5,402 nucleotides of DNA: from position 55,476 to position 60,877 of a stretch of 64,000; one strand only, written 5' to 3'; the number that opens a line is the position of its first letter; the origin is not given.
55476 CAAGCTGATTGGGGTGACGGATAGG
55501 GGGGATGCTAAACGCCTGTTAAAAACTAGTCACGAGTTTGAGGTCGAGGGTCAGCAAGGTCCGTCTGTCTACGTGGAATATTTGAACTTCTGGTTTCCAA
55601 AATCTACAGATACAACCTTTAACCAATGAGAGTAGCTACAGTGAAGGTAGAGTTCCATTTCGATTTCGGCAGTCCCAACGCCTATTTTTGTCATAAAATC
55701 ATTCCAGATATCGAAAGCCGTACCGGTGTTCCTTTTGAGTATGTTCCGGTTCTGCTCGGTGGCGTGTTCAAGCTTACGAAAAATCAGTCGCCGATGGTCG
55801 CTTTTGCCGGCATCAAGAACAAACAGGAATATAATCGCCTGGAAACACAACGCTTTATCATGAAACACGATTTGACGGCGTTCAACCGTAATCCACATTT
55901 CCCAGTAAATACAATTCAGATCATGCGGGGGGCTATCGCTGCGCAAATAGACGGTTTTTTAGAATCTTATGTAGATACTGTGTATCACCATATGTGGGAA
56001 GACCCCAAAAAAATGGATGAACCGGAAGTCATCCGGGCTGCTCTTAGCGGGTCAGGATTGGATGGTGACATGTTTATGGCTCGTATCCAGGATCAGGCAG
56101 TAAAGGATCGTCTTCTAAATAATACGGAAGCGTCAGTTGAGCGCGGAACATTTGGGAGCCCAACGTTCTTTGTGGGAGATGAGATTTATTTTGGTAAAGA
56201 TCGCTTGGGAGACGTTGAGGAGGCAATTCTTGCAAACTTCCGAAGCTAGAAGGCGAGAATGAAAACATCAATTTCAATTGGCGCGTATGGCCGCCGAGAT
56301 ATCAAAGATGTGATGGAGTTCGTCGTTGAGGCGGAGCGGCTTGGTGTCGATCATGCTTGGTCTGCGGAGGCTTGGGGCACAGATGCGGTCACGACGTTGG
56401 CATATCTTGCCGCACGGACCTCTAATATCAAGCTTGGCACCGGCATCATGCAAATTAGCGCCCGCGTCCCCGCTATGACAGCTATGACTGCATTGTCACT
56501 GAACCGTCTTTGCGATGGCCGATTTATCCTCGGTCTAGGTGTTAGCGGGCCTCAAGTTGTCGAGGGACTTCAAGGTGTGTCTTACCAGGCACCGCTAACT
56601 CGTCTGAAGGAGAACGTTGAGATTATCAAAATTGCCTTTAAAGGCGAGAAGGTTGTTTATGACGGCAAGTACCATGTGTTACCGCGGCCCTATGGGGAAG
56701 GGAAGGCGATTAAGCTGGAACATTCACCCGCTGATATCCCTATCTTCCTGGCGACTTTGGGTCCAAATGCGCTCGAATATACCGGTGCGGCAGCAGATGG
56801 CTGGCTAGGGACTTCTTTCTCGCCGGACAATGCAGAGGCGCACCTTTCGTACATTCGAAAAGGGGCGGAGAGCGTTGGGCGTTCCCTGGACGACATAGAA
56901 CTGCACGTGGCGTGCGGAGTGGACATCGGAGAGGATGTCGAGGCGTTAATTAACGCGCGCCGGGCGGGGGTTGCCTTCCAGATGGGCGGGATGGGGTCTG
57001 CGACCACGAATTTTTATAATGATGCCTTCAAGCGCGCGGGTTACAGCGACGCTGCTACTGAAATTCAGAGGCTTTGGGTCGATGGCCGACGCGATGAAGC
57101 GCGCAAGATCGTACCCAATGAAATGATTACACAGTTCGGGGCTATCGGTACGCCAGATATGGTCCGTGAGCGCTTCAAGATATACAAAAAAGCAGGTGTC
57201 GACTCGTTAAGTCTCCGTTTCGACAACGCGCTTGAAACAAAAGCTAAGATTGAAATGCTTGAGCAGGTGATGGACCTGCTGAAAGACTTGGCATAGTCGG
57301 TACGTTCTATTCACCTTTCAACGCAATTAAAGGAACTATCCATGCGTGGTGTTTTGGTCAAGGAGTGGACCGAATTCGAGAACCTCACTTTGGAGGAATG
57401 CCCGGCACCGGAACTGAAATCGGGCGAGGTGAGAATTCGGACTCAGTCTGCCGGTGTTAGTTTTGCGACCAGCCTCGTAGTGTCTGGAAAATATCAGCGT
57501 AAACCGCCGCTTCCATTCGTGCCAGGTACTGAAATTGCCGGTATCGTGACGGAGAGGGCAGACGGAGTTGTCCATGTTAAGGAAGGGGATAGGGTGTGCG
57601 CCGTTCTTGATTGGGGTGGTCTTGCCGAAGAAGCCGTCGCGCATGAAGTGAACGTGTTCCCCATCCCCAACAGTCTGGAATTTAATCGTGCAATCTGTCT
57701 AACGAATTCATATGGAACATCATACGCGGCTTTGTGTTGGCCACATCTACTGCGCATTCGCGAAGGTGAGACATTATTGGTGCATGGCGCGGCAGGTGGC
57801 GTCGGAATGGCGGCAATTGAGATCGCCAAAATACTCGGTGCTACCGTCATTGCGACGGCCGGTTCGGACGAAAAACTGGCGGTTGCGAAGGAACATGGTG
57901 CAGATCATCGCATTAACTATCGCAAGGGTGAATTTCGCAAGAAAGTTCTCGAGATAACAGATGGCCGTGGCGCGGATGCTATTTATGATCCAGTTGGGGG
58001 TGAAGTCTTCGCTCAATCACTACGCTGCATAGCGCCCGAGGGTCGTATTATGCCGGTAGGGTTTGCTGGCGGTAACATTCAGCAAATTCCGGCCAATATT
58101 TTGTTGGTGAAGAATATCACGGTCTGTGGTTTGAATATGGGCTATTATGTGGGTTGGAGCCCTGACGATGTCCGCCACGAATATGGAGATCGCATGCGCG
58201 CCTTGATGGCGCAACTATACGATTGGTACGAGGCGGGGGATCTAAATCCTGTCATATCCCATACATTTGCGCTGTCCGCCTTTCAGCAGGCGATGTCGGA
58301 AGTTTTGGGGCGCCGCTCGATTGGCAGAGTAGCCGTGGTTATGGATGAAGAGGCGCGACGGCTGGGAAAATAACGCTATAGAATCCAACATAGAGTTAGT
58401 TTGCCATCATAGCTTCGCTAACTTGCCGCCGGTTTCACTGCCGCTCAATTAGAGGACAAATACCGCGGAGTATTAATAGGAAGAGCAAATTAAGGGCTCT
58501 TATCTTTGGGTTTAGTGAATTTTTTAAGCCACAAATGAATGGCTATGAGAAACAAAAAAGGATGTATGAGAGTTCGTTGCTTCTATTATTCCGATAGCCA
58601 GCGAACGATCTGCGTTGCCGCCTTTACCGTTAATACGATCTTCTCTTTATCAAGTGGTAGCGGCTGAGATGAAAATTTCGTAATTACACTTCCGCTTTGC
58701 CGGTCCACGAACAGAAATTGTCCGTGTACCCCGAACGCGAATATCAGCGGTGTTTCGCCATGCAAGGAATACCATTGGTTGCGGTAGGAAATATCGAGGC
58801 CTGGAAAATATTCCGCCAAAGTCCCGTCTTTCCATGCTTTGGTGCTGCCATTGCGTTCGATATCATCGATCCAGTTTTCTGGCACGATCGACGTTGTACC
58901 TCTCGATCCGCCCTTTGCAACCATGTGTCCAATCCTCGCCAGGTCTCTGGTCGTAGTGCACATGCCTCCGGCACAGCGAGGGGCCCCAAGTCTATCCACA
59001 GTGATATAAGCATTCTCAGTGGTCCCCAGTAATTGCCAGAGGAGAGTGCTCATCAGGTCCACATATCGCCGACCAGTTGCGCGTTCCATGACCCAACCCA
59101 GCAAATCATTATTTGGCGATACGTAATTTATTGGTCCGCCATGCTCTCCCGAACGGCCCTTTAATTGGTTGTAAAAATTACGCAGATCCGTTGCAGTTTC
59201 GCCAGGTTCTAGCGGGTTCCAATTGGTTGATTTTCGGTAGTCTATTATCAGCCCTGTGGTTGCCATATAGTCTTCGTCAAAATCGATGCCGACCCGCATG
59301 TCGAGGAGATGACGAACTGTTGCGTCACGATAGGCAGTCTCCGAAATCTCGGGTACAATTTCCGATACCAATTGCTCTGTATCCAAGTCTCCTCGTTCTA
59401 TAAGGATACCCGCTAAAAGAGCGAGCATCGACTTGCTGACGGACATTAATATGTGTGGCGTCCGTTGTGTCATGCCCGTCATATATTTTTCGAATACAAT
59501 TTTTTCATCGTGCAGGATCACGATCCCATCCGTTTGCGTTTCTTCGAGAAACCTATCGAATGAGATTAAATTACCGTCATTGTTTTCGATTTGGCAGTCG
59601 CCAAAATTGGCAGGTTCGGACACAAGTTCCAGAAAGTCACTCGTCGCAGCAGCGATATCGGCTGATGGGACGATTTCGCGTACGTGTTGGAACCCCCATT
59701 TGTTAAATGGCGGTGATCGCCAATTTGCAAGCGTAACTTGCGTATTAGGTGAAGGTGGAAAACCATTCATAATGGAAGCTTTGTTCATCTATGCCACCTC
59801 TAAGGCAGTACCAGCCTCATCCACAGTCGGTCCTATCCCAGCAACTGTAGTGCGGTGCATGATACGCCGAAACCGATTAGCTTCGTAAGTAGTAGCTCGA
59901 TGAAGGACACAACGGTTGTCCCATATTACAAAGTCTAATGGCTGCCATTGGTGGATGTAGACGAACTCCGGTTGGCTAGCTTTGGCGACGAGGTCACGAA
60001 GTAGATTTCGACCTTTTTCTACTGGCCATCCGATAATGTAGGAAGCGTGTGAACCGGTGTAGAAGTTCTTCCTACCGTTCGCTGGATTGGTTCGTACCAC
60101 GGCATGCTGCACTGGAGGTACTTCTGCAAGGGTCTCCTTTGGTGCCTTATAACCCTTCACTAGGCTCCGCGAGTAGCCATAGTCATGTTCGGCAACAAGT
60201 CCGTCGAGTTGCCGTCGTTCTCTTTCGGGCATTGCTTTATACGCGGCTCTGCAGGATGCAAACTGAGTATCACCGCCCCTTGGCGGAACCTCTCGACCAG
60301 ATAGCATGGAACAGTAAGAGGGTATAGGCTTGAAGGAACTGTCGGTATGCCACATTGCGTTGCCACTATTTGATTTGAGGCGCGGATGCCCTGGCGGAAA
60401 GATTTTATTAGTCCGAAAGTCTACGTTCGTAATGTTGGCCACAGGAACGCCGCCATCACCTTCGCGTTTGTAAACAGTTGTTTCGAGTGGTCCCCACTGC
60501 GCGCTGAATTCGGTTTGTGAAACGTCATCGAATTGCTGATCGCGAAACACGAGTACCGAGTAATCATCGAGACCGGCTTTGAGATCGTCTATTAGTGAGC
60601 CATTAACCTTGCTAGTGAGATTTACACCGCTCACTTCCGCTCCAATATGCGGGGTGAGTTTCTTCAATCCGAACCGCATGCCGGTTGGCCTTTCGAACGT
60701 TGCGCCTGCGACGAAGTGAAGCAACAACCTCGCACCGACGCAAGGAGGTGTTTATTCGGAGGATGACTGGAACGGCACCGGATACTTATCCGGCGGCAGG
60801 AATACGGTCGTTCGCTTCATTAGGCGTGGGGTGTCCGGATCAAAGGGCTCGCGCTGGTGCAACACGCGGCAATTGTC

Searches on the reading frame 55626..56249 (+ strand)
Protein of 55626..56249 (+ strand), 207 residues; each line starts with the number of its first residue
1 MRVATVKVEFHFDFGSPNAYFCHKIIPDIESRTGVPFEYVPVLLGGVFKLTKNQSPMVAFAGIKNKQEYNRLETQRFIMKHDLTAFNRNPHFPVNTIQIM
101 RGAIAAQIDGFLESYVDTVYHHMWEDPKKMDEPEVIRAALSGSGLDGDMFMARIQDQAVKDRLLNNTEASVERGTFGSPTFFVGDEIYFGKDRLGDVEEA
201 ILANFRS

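Call 10: search_protein_families(library=ncbifam, max_evalue=1e-10, proteins=[window:55626-56249:+])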
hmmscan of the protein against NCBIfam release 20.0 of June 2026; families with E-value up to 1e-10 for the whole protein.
window:55626-56249:+ (207 aa): 0 families

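Call 11: search_protein_families(library=pfam, max_evalue=0.00001, proteins=[window:55626-56249:+])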
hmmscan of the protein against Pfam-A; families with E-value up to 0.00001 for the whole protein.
window:55626-56249:+ (207 aa): 1 family
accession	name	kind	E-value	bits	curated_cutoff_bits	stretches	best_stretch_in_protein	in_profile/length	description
PF01323.26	DSBA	-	5.6e-25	88.7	25.6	1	8-201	2-190/191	DSBA-like thioredoxin domain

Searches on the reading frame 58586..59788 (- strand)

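Call 10: search_protein_families(library=ncbifam, max_evalue=1e-10, proteins=[window:58586-59788:-])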
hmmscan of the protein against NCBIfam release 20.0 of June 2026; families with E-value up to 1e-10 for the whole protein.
window:58586-59788:- (400 aa): 0 families

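Call 11: search_protein_families(library=pfam, max_evalue=0.00001, proteins=[window:58586-59788:-])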
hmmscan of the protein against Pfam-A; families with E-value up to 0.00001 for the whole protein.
window:58586-59788:- (400 aa): 1 family
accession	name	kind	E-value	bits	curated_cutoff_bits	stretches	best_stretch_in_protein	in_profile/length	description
PF00144.29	Beta-lactamase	-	9.8e-31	107.6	27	1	87-380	15-315/329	Beta-lactamase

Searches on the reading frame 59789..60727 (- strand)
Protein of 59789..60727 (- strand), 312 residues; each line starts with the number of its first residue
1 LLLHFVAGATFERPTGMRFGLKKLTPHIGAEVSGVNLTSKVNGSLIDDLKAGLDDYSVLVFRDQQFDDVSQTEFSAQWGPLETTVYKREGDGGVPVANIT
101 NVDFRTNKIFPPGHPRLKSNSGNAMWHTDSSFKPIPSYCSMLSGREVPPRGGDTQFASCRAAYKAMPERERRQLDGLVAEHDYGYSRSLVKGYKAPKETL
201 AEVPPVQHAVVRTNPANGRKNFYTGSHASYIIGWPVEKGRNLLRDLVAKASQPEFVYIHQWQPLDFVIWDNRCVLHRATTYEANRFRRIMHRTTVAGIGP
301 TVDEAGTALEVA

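Call 10: search_protein_families(library=ncbifam, max_evalue=1e-10, proteins=[window:59789-60727:-])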
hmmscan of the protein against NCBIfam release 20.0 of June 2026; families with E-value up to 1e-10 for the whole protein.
window:59789-60727:- (312 aa): 3 families
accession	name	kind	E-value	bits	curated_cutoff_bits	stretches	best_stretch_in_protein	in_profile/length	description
NF007104.0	PRK09553.1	equivalog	7.8e-52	176.2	313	1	17-300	3-278/282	taurine dioxygenase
NF045815.1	Neo-PentlctneFsynPtlD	equivalog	1.2e-29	103.5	550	1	27-292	10-283/301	neopentalenolactone/pentalenolactone F synthase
NF049937.1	CMthFAOxDecarbScoE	equivalog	4.4e-16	58.8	400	1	25-296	8-284/295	(3R)-3-[(carboxymethyl)amino]fatty acid oxygenase/decarboxylase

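Call 11: search_protein_families(library=pfam, max_evalue=0.00001, proteins=[window:59789-60727:-])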
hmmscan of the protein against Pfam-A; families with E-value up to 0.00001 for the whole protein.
window:59789-60727:- (312 aa): 1 family
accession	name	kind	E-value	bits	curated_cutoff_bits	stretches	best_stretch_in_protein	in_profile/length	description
PF02668.22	TauD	-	6.5e-60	203.7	27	1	22-294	3-267/267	Taurine catabolism dioxygenase TauD, TfdA family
